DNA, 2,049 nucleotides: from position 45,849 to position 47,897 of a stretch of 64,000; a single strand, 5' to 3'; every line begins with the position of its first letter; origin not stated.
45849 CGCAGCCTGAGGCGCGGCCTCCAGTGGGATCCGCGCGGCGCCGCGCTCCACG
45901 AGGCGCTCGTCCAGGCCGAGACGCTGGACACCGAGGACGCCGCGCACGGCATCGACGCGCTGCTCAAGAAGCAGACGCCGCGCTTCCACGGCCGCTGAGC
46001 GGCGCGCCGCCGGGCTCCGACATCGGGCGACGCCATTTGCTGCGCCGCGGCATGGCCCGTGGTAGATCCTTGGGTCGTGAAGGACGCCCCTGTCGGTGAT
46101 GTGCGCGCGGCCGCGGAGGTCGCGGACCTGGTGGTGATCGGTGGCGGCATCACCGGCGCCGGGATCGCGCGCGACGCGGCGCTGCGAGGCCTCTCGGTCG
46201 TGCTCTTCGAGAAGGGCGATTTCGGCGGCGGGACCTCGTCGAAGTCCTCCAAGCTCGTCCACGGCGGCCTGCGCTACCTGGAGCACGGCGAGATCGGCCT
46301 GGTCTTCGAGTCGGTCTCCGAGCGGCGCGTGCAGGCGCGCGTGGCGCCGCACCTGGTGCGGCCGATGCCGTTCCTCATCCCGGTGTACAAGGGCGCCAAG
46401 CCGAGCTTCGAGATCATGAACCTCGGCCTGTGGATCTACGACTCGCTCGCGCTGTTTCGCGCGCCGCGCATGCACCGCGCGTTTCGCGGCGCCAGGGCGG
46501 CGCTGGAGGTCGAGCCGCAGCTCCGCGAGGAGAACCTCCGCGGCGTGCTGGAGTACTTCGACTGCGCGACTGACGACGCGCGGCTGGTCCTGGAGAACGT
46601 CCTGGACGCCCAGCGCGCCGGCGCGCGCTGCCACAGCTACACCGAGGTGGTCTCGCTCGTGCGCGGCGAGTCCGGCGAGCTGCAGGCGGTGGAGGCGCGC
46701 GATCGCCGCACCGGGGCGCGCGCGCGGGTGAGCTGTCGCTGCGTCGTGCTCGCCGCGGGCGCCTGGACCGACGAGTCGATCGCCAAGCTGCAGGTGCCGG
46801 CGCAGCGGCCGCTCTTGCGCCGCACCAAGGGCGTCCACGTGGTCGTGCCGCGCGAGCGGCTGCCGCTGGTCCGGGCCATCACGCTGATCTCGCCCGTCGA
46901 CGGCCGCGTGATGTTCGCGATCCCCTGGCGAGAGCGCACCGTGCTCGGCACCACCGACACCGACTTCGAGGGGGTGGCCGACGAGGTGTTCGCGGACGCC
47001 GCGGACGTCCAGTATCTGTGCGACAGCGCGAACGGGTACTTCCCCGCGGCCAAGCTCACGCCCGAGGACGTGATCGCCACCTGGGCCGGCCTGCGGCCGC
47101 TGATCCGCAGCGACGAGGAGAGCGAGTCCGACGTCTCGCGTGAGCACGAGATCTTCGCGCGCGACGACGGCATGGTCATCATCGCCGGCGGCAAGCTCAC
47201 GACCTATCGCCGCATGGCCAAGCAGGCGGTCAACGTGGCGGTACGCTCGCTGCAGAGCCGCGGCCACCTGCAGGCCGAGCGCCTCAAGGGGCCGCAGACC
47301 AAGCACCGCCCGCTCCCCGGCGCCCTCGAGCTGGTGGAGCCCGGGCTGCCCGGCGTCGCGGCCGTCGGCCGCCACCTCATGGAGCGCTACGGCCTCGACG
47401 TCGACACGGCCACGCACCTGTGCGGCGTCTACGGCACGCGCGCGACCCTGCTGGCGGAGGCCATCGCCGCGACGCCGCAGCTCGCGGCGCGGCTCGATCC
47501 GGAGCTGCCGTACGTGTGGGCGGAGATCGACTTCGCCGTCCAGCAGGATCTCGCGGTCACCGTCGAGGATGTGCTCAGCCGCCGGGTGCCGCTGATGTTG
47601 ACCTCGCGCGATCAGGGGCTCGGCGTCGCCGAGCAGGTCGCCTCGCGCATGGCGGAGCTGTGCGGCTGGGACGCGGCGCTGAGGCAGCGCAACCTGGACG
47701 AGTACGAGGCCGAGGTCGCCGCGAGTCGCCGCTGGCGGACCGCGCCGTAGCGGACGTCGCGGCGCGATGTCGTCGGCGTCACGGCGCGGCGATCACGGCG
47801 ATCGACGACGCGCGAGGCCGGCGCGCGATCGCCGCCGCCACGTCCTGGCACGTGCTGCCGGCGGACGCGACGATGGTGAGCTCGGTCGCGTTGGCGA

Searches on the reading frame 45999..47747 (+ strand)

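Call 47: search_protein_families(library=pfam, proteins=[window:45999-47747:+], max_evalue=0.001)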
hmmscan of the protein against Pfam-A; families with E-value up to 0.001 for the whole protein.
window:45999-47747:+ (583 aa): 7 families
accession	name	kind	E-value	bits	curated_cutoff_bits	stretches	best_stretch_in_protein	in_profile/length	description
PF01266.30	DAO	-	4.5e-58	197.9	27.9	1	43-376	1-317/353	FAD dependent oxidoreductase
PF16901.10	DAO_C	-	4.6e-28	98.1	31.4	1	433-560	2-124/126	C-terminal domain of alpha-glycerophosphate oxidase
PF12831.13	FAD_oxidored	-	1.5e-06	28.2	27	1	43-87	1-45/416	FAD dependent oxidoreductase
PF13450.12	NAD_binding_8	-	2.2e-05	25.1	21.9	1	46-84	1-39/68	NAD(P)-binding Rossmann-like domain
PF00890.30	FAD_binding_2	-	5e-05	23.1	20.4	0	43-84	1-42/414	FAD binding domain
PF01494.25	FAD_binding_3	-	0.00022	21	22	1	43-333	3-246/349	FAD binding domain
PF07992.20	Pyr_redox_2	-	0.00044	20.2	26.1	0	43-77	2-37/291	Pyridine nucleotide-disulphide oxidoreductase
